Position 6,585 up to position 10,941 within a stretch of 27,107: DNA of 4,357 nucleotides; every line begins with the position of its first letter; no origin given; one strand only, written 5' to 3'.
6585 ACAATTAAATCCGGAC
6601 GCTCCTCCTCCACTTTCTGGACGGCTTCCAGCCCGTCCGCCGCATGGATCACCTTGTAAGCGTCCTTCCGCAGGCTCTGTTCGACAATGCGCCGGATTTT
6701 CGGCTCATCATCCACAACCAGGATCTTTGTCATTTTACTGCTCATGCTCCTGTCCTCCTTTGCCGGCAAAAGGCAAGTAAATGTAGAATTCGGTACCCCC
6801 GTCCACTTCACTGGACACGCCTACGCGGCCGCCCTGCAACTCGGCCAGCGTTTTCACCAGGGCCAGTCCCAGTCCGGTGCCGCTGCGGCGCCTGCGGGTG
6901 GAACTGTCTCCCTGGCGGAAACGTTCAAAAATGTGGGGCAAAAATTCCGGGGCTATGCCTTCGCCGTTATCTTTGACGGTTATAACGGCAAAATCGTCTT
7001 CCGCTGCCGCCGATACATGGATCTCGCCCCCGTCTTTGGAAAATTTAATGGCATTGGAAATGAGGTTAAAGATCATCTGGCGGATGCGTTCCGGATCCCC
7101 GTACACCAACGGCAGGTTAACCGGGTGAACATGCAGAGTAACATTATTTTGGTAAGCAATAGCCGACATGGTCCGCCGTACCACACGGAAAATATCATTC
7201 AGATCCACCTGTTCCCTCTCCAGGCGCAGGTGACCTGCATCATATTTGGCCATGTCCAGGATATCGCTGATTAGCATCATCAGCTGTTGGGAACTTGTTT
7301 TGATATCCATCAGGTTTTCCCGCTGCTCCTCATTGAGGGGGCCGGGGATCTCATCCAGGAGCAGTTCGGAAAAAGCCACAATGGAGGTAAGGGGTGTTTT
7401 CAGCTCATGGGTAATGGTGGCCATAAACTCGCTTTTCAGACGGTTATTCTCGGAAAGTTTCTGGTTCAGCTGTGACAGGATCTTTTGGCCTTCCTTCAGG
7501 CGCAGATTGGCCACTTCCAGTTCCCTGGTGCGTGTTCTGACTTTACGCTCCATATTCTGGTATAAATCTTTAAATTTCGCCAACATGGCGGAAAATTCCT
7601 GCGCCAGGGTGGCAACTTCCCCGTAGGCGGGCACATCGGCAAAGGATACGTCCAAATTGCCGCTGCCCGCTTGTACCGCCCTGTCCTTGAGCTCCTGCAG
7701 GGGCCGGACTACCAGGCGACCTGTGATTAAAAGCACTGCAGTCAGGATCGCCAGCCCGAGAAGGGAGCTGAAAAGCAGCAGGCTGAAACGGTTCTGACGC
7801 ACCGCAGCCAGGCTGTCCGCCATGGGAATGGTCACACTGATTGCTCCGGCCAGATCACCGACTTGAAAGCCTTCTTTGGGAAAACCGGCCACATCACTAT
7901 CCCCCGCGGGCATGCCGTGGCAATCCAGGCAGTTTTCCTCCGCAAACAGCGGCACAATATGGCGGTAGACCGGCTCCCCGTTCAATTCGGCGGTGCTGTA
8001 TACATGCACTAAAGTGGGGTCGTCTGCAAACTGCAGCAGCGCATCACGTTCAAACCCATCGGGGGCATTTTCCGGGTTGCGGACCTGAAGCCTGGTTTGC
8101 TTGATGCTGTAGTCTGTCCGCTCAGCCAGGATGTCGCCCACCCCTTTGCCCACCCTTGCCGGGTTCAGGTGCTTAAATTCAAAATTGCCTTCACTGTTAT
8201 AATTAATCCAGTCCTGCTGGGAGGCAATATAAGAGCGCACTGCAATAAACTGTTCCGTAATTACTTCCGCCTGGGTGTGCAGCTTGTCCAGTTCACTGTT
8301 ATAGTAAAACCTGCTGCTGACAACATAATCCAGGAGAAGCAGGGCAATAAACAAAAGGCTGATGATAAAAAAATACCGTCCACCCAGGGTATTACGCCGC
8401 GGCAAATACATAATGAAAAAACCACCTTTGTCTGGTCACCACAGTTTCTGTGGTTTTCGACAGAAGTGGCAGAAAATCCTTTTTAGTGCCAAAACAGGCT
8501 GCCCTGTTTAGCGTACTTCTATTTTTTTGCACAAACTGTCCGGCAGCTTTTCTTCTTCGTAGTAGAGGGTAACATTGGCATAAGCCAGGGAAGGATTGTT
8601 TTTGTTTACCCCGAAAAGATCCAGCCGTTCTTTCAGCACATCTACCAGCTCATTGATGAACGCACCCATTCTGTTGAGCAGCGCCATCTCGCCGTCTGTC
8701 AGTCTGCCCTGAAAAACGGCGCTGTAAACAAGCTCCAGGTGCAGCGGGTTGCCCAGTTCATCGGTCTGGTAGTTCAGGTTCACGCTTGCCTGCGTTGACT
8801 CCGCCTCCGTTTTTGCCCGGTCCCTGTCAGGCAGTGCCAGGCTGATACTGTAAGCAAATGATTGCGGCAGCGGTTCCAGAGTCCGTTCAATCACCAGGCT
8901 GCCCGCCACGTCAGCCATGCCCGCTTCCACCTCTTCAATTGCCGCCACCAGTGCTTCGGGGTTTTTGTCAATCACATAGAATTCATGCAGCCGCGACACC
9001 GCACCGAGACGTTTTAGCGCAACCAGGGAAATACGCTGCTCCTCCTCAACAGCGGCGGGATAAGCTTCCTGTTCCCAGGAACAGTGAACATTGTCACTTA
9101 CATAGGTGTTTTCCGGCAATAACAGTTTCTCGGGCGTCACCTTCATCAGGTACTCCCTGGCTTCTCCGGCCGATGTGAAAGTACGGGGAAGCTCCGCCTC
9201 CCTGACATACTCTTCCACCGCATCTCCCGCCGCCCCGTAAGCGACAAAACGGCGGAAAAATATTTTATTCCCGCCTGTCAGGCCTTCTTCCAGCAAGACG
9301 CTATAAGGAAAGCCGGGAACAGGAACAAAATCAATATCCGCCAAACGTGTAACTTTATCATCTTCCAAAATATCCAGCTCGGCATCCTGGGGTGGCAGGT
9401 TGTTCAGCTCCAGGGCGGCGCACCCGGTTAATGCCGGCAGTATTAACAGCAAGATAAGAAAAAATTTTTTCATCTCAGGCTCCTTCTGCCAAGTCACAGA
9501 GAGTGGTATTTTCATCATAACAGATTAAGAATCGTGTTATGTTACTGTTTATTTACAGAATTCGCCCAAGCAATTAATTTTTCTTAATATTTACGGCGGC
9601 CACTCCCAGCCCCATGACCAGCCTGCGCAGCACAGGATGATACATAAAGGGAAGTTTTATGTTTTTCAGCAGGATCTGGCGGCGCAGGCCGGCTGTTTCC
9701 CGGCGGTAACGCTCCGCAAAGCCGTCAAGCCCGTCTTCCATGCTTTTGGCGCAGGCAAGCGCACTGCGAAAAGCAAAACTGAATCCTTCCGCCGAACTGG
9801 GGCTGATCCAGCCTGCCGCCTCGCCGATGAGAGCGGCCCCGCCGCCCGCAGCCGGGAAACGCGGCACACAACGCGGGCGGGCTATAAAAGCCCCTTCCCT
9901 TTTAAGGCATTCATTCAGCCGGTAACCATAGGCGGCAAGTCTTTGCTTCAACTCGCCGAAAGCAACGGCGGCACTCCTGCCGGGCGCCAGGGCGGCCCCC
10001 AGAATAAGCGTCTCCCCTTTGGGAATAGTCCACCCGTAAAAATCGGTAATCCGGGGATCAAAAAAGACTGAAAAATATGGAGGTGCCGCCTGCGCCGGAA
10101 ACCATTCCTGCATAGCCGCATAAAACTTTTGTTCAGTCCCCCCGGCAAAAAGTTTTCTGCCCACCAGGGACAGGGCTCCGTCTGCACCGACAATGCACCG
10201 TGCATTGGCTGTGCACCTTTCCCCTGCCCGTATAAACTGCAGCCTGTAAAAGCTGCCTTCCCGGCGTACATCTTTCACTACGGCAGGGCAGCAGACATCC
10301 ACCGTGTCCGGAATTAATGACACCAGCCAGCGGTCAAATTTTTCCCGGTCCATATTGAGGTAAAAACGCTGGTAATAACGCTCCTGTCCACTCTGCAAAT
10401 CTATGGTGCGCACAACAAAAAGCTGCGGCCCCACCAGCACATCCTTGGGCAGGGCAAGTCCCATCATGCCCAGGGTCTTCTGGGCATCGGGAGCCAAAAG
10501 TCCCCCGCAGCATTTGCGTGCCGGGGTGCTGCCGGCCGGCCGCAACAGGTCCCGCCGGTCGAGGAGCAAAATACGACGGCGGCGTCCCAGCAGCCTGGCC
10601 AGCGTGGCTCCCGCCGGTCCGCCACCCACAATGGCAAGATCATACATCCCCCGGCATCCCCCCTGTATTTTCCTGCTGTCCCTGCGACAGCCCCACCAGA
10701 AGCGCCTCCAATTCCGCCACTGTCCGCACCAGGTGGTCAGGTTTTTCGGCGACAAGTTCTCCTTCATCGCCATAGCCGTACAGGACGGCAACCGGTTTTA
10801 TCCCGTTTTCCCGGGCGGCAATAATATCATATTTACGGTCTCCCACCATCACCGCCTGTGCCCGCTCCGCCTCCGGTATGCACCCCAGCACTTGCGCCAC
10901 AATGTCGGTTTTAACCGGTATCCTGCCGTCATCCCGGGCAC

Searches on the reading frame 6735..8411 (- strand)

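Call 6: search_protein_families(library=pfam, proteins=[window:6735-8411:-])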
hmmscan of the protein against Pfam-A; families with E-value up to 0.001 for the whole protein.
window:6735-8411:- (558 aa): 5 families
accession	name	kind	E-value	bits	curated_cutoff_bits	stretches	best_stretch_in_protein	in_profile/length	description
PF02518.31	HATPase_c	-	8.6e-32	110.3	26.4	1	438-549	1-110/111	Histidine kinase-, DNA gyrase B-, and HSP90-like ATPase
PF11845.13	Tll0287-like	-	5e-30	105.3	24.1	1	42-196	6-144/144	Tll0287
PF00512.31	HisKA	-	3.4e-20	72.3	26.9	1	326-393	2-66/66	His Kinase A (phospho-acceptor) domain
PF00672.30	HAMP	-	5e-05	24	25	1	231-279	3-50/53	HAMP domain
PF13581.12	HATPase_c_2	-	0.00073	20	27.4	0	451-524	40-110/127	Histidine kinase-like ATPase domain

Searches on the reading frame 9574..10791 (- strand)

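Call 6: search_protein_families(library=pfam, proteins=[window:9574-10791:-])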
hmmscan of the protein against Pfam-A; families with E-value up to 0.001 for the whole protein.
window:9574-10791:- (405 aa): 4 families
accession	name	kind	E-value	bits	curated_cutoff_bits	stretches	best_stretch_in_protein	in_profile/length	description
PF01494.25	FAD_binding_3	-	7.9e-07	29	22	0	51-80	3-33/349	FAD binding domain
PF05834.18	Lycopene_cycl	-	2.1e-05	24.3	23.4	0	131-356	68-295/380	Lycopene cyclase protein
PF13450.12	NAD_binding_8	-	8.8e-05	23.1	21.9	1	54-81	1-29/68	NAD(P)-binding Rossmann-like domain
PF01266.30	DAO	-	0.00013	22.1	27.9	1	51-98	1-50/353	FAD dependent oxidoreductase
